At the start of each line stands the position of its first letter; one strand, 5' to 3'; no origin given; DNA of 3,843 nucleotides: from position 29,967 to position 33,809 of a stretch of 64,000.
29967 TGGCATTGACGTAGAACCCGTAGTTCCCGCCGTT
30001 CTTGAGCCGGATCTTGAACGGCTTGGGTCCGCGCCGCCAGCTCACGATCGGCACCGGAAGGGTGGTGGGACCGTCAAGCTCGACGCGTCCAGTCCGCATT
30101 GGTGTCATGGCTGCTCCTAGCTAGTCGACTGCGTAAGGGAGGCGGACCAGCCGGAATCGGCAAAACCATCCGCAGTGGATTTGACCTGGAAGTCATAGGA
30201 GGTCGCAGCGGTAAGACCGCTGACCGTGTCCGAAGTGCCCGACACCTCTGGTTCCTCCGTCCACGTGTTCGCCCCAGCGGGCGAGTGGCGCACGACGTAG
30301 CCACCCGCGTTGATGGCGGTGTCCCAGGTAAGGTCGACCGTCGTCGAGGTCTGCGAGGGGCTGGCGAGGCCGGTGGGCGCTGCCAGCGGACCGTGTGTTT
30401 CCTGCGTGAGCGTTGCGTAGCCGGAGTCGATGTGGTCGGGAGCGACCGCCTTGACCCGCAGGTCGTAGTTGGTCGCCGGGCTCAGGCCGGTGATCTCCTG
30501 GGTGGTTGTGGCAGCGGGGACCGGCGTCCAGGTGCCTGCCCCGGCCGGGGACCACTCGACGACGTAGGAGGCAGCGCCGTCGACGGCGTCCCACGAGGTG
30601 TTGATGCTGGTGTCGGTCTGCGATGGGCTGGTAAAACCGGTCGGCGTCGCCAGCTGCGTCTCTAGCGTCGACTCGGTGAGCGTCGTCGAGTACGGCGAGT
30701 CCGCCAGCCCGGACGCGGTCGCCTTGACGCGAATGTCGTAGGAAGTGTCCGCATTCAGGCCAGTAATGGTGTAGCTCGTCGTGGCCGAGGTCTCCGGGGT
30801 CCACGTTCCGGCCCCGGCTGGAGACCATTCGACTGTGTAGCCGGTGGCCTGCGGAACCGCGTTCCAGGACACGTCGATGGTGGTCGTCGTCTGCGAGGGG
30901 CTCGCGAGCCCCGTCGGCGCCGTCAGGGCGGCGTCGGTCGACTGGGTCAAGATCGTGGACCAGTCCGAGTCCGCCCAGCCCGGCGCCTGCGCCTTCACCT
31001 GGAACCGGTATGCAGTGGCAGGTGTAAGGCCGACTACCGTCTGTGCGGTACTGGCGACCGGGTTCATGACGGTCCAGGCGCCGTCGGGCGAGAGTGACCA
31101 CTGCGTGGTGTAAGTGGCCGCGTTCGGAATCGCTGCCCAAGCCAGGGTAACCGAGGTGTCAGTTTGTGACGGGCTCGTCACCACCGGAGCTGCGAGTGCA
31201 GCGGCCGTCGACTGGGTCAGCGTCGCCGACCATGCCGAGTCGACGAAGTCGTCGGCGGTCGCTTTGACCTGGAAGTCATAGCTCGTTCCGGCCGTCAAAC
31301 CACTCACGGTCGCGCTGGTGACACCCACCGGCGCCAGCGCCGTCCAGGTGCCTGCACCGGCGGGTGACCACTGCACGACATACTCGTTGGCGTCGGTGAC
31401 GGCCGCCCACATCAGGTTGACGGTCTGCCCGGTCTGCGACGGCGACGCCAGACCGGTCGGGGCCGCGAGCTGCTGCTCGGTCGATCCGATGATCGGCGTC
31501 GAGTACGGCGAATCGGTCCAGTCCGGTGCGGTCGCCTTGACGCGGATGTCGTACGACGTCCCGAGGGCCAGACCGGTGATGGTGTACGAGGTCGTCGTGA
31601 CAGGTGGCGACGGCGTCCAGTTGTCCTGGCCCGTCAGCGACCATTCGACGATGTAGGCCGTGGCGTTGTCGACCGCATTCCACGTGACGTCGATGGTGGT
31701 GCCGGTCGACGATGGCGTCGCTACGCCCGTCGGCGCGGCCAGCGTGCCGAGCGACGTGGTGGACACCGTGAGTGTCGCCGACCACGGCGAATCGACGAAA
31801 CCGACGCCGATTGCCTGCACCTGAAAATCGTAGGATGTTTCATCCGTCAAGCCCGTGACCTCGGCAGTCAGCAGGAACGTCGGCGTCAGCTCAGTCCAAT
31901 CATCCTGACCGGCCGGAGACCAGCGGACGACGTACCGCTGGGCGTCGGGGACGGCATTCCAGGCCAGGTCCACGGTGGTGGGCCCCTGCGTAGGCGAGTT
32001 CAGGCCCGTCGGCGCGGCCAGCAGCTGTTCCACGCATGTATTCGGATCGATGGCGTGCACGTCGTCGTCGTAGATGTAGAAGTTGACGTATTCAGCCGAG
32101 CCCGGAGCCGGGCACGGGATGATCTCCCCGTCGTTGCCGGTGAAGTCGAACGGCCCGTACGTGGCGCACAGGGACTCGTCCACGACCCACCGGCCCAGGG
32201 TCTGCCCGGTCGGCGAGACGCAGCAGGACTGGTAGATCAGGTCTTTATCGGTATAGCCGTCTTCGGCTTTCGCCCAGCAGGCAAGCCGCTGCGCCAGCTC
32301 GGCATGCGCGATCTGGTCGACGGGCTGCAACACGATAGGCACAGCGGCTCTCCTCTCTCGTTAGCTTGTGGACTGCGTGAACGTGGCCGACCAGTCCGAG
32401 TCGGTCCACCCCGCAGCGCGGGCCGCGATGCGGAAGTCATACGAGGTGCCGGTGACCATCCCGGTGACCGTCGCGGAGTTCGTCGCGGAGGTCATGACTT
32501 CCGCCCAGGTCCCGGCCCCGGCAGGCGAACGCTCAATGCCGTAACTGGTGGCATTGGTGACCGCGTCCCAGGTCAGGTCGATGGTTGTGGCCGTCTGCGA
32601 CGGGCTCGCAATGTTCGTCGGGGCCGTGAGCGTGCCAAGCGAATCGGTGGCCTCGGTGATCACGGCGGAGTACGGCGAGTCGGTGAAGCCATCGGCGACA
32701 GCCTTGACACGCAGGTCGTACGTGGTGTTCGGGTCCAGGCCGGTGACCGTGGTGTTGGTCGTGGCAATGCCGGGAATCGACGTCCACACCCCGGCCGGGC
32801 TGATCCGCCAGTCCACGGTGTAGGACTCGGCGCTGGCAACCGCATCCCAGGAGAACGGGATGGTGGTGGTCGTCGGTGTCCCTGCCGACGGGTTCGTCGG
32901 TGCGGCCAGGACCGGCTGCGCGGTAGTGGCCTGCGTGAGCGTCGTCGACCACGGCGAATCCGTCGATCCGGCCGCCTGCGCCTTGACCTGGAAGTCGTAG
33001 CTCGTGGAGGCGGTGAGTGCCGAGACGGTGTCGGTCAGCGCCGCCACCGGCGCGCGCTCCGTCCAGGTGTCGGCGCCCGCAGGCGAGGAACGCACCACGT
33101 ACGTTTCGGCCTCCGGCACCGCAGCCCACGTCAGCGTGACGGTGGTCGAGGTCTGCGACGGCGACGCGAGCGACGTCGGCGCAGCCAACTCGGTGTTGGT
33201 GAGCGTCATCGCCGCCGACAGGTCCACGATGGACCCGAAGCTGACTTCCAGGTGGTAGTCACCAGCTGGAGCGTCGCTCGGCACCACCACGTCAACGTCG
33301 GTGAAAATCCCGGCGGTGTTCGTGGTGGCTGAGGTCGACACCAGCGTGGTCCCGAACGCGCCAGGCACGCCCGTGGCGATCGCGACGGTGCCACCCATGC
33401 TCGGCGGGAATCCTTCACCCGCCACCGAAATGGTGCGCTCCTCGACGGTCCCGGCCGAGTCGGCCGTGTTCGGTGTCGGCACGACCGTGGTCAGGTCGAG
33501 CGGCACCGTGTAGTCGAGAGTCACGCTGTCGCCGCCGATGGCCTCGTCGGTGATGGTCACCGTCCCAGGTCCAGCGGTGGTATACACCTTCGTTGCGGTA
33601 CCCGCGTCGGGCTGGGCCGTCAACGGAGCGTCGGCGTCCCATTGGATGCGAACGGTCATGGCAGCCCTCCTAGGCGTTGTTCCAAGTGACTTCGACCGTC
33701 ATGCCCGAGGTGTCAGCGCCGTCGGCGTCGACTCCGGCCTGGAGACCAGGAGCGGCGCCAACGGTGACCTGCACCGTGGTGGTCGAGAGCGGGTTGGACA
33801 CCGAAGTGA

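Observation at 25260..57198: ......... box marking essentially every morphogenesis transcription unit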

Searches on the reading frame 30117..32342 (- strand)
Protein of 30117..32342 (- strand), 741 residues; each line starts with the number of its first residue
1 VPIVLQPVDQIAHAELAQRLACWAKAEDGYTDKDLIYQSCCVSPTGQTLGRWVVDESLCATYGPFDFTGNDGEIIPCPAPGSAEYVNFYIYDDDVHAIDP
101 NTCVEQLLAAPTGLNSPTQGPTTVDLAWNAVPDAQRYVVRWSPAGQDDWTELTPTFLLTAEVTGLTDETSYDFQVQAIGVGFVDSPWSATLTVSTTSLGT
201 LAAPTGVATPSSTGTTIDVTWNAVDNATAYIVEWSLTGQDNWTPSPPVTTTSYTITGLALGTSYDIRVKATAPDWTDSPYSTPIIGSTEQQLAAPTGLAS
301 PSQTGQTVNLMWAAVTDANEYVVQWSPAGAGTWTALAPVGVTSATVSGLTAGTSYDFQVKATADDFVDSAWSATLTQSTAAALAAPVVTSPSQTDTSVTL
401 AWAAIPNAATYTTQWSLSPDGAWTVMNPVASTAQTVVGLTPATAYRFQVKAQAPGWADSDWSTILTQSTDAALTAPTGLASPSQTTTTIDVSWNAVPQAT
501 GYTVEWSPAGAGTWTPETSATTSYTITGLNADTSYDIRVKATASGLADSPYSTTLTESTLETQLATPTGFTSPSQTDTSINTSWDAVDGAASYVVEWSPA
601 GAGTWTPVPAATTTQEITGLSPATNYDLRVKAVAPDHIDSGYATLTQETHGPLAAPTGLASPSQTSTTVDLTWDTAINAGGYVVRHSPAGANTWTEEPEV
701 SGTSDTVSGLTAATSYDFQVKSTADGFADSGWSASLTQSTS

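Call 10: search_protein_families(library=phrogs, proteins=[window:30117-32342:-], max_evalue=0.001)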
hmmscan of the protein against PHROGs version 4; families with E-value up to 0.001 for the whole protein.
window:30117-32342:- (741 aa): 10 families
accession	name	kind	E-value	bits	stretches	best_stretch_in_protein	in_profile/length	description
phrog_4971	-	tail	2.1e-49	169.4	7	292-381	192-281/283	major tail protein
phrog_31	-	tail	5e-44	151.5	5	575-733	885-1055/1565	central tail fiber J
phrog_7440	-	tail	7.3e-27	95.3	3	468-559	247-334/354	major tail protein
phrog_5616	-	tail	1.1e-22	81.1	3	124-207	546-637/873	tail fiber protein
phrog_20454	-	tail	8.5e-20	72.2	0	489-554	20-89/253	baseplate wedge subunit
phrog_7997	-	tail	3.3e-17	63.2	0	215-278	342-406/589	tail protein and host specificity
phrog_1696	-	tail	3.4e-14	51.9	1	432-576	1101-1247/2079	major tail protein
phrog_6977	-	tail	1.7e-09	38.5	0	475-560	155-243/284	minor tail protein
phrog_10993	-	head and packaging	8.8e-07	29.1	0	565-693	265-393/556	Hoc-like head decoration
phrog_11445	-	tail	1.6e-06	26.4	1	303-398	265-364/2001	minor tail protein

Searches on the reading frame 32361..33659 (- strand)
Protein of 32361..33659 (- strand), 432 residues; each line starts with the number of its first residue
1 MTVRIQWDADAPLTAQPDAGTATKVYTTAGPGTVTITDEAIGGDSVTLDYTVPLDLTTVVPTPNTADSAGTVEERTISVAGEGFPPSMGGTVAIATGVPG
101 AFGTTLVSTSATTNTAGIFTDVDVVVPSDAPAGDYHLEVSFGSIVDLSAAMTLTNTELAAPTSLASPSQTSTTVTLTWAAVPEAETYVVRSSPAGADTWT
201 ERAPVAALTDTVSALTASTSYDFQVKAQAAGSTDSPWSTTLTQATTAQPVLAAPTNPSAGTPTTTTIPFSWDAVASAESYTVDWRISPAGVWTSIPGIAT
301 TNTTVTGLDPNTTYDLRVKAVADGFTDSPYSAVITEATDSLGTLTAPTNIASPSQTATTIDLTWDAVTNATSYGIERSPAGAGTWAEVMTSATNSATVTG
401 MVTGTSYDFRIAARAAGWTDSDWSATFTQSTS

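Call 10: search_protein_families(library=phrogs, proteins=[window:32361-33659:-], max_evalue=0.001)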
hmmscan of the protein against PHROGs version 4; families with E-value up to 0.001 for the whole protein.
window:32361-33659:- (432 aa): 5 families
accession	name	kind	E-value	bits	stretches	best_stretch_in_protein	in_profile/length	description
phrog_4971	-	tail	1.5e-25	91.1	3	343-426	191-274/283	major tail protein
phrog_7440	-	tail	8.5e-16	58.9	3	333-414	241-318/354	major tail protein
phrog_20454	-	tail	1.6e-13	51.6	1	356-426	16-89/253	baseplate wedge subunit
phrog_31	-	tail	3.4e-12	46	1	263-428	886-1059/1565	central tail fiber J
phrog_5616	-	tail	3.2e-08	33.3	1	169-255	541-632/873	tail fiber protein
